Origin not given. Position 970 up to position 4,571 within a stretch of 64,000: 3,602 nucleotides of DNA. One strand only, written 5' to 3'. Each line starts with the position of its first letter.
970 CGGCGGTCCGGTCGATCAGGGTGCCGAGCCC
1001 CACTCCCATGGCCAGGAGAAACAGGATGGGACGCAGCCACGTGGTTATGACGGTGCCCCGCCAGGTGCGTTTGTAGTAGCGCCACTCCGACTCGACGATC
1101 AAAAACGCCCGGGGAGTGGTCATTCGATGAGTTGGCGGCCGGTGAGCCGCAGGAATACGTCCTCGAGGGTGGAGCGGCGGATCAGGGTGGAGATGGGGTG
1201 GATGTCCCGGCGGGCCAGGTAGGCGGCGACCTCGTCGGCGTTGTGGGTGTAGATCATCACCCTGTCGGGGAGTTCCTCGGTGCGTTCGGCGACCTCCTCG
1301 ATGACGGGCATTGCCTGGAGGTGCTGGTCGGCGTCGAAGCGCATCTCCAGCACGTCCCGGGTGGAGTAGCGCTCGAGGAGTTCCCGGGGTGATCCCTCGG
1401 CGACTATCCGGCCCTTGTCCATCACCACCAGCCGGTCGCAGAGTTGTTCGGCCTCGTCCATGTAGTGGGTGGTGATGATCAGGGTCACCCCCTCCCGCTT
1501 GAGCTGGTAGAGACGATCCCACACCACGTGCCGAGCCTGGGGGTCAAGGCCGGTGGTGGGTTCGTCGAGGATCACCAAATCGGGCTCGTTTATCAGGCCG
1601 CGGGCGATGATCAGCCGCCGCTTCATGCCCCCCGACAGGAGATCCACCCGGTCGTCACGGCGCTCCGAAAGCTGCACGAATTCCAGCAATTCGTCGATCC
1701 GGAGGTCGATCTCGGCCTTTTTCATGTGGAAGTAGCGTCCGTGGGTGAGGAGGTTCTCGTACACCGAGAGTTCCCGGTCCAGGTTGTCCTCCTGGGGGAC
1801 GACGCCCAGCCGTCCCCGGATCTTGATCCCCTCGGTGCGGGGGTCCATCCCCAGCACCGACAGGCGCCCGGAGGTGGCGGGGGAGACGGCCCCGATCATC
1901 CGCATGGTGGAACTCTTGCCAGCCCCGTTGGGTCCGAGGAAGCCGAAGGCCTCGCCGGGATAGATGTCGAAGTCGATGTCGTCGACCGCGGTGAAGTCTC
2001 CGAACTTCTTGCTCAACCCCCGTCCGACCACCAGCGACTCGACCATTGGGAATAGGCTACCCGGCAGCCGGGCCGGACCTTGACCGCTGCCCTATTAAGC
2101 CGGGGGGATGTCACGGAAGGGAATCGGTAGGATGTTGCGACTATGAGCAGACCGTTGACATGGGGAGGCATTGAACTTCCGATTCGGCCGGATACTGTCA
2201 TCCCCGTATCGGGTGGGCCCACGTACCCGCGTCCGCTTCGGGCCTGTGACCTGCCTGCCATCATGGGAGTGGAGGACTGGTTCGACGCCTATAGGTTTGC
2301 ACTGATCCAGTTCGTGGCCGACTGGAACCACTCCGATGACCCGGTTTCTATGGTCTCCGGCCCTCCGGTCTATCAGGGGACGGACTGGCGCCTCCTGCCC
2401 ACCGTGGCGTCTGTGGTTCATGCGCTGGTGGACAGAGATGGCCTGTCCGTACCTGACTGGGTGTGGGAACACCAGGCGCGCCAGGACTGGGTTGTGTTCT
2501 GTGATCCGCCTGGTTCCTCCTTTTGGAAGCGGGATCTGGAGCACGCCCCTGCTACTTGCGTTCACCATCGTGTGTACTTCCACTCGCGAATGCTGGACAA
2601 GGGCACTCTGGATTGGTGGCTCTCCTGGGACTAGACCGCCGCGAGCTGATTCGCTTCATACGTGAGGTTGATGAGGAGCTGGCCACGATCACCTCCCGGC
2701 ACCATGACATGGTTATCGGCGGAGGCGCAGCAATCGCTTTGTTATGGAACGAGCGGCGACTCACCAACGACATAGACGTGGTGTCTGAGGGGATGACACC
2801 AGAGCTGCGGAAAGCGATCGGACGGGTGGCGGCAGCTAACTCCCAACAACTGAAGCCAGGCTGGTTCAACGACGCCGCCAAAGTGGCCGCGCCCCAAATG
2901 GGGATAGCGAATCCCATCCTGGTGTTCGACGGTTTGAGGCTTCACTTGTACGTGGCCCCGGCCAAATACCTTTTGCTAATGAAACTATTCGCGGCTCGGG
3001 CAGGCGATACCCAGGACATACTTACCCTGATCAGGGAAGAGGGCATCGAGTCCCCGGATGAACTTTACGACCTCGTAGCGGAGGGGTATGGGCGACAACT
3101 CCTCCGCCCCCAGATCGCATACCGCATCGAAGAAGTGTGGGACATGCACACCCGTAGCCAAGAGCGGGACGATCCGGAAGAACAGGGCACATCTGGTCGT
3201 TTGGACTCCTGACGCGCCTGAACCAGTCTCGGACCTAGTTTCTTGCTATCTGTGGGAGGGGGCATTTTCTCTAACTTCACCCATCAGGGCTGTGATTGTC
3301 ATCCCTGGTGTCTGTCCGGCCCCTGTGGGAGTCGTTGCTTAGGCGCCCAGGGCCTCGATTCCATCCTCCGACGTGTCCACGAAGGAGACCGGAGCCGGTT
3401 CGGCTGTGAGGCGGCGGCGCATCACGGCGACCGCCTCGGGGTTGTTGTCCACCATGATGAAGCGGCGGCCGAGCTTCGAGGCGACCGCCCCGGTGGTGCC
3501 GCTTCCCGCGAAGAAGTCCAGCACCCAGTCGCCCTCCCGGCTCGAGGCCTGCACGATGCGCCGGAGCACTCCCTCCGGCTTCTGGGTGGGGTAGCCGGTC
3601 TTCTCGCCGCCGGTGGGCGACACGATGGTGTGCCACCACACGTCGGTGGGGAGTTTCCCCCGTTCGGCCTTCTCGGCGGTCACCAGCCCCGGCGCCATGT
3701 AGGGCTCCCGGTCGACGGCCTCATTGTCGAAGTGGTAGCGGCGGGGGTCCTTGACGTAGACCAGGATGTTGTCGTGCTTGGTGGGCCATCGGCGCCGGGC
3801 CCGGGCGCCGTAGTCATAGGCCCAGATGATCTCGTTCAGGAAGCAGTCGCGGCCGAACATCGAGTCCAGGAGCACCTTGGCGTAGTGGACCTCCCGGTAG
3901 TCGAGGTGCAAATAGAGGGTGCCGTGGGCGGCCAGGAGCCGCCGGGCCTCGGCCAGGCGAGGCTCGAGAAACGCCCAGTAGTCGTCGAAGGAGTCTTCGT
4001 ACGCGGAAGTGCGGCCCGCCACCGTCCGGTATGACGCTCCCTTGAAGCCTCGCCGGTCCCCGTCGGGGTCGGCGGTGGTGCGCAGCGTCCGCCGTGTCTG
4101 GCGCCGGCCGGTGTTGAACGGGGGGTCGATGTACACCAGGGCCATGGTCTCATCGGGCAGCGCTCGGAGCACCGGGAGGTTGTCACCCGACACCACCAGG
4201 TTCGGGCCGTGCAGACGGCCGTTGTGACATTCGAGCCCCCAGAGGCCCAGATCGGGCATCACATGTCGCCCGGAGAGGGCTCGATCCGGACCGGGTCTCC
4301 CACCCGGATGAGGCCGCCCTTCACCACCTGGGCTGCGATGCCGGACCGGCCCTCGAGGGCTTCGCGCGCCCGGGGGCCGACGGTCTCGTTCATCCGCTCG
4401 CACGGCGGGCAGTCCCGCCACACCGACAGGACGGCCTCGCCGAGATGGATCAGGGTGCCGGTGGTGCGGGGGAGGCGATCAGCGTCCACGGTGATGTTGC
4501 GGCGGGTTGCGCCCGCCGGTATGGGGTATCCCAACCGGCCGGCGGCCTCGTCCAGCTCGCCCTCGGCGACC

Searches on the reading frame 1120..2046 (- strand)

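Call 19: search_protein_families(library=pfam, proteins=[window:1120-2046:-], max_evalue=0.001)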
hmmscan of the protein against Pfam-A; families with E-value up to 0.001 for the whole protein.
window:1120-2046:- (308 aa): 4 families
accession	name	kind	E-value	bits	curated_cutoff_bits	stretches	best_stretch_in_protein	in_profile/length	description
PF00005.33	ABC_tran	-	4.8e-32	111.9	25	1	22-165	2-137/137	ABC transporter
PF13304.12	AAA_21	-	1.2e-11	45.7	27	1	89-194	189-298/304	AAA domain, putative AbiEii toxin, Type IV TA system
PF02463.25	SMC_N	-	0.00059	19.8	40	0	37-206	30-208/220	RecF/RecN/SMC N terminal domain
PF13175.12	AAA_15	-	0.00062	19.9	32.1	0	152-194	326-369/374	AAA ATPase domain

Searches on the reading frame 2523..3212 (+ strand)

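Call 40: search_protein_families(library=padloc, proteins=[window:2523-3212:+], max_evalue=0.001)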
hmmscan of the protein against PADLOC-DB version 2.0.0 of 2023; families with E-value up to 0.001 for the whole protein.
window:2523-3212:+ (229 aa): 3 families
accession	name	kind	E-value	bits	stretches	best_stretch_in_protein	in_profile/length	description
PDLC02298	AbiEii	-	8.7e-05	20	1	58-129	23-93/220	AbiEii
PDLC02306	AbiEii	-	0.00047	17.8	1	54-90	32-68/280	AbiEii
PDLC02291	AbiEii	-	0.00051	17.5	1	55-105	49-97/310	AbiEii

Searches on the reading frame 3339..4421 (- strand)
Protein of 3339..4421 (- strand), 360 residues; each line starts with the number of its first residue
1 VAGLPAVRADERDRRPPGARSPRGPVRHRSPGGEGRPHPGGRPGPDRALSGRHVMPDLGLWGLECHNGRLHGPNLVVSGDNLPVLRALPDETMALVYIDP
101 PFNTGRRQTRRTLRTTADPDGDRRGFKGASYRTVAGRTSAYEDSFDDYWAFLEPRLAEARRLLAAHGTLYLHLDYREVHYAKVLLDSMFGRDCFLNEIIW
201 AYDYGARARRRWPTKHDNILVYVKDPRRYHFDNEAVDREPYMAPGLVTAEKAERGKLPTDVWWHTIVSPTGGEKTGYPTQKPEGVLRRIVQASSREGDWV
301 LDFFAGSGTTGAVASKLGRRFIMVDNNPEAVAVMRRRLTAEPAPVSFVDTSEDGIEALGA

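Call 19: search_protein_families(library=pfam, proteins=[window:3339-4421:-], max_evalue=0.001)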
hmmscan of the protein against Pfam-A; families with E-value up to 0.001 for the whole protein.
window:3339-4421:- (360 aa): 4 families
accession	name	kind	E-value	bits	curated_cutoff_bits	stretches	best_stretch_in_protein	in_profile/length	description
PF01555.25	N6_N4_Mtase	-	1.8e-48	165.8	26.7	1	94-333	2-218/221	DNA methylase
PF03602.21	Cons_hypoth95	-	1.7e-06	28.2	24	0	296-338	41-84/182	Conserved hypothetical protein 95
PF13649.12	Methyltransf_25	-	0.00051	21.1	27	0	300-349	1-52/97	Methyltransferase domain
PF05175.20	MTS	-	0.00084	19.5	23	0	296-347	31-85/170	Methyltransferase small domain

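Call 40: search_protein_families(library=padloc, proteins=[window:3339-4421:-], max_evalue=0.001)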
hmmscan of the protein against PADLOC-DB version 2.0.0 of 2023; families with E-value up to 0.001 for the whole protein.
window:3339-4421:- (360 aa): 61 families (the best 25 are shown)
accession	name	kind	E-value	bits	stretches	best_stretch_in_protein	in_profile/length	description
PDLC03300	MTase_II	-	5e-154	509.7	1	72-342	10-280/302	Type II methyltransferase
PDLC03299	MTase_II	-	3e-48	162.8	2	143-339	57-258/296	Type II methyltransferase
PDLC03339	MTase_II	-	3.6e-44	149.1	2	76-231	6-142/399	Type II methyltransferase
PDLC03371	MTase_II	-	1.4e-41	140.8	1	75-340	12-254/260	Type II methyltransferase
PDLC03636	MTase_III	-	2.1e-41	140.4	3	242-335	300-402/575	Type III methyltransferase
PDLC03354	MTase_II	-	5.6e-38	129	2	74-231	61-212/425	Type II methyltransferase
PDLC03635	MTase_III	-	3.5e-34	116.5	2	254-325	486-559/708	Type III methyltransferase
PDLC03633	MTase_III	-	1.2e-33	114.7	1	72-339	76-354/616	Type III methyltransferase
PDLC03644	MTase_III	-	7.3e-33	112.1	2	68-227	33-189/542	Type III methyltransferase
PDLC03634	MTase_III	-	5e-29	99.6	2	74-237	95-261/621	Type III methyltransferase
PDLC03327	MTase_II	-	6.3e-27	92.7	1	143-338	76-284/319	Type II methyltransferase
PDLC03638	MTase_III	-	1.7e-26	90.8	2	259-333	598-672/816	Type III methyltransferase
PDLC03738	oMTase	-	2.1e-26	90.5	2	273-340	201-267/376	orphan methyltransferase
PDLC03216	MTase_II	-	3e-26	90.3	1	74-340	12-257/364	Type II methyltransferase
PDLC03265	MTase_II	-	4.7e-25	86.7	1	259-338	252-328/333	Type II methyltransferase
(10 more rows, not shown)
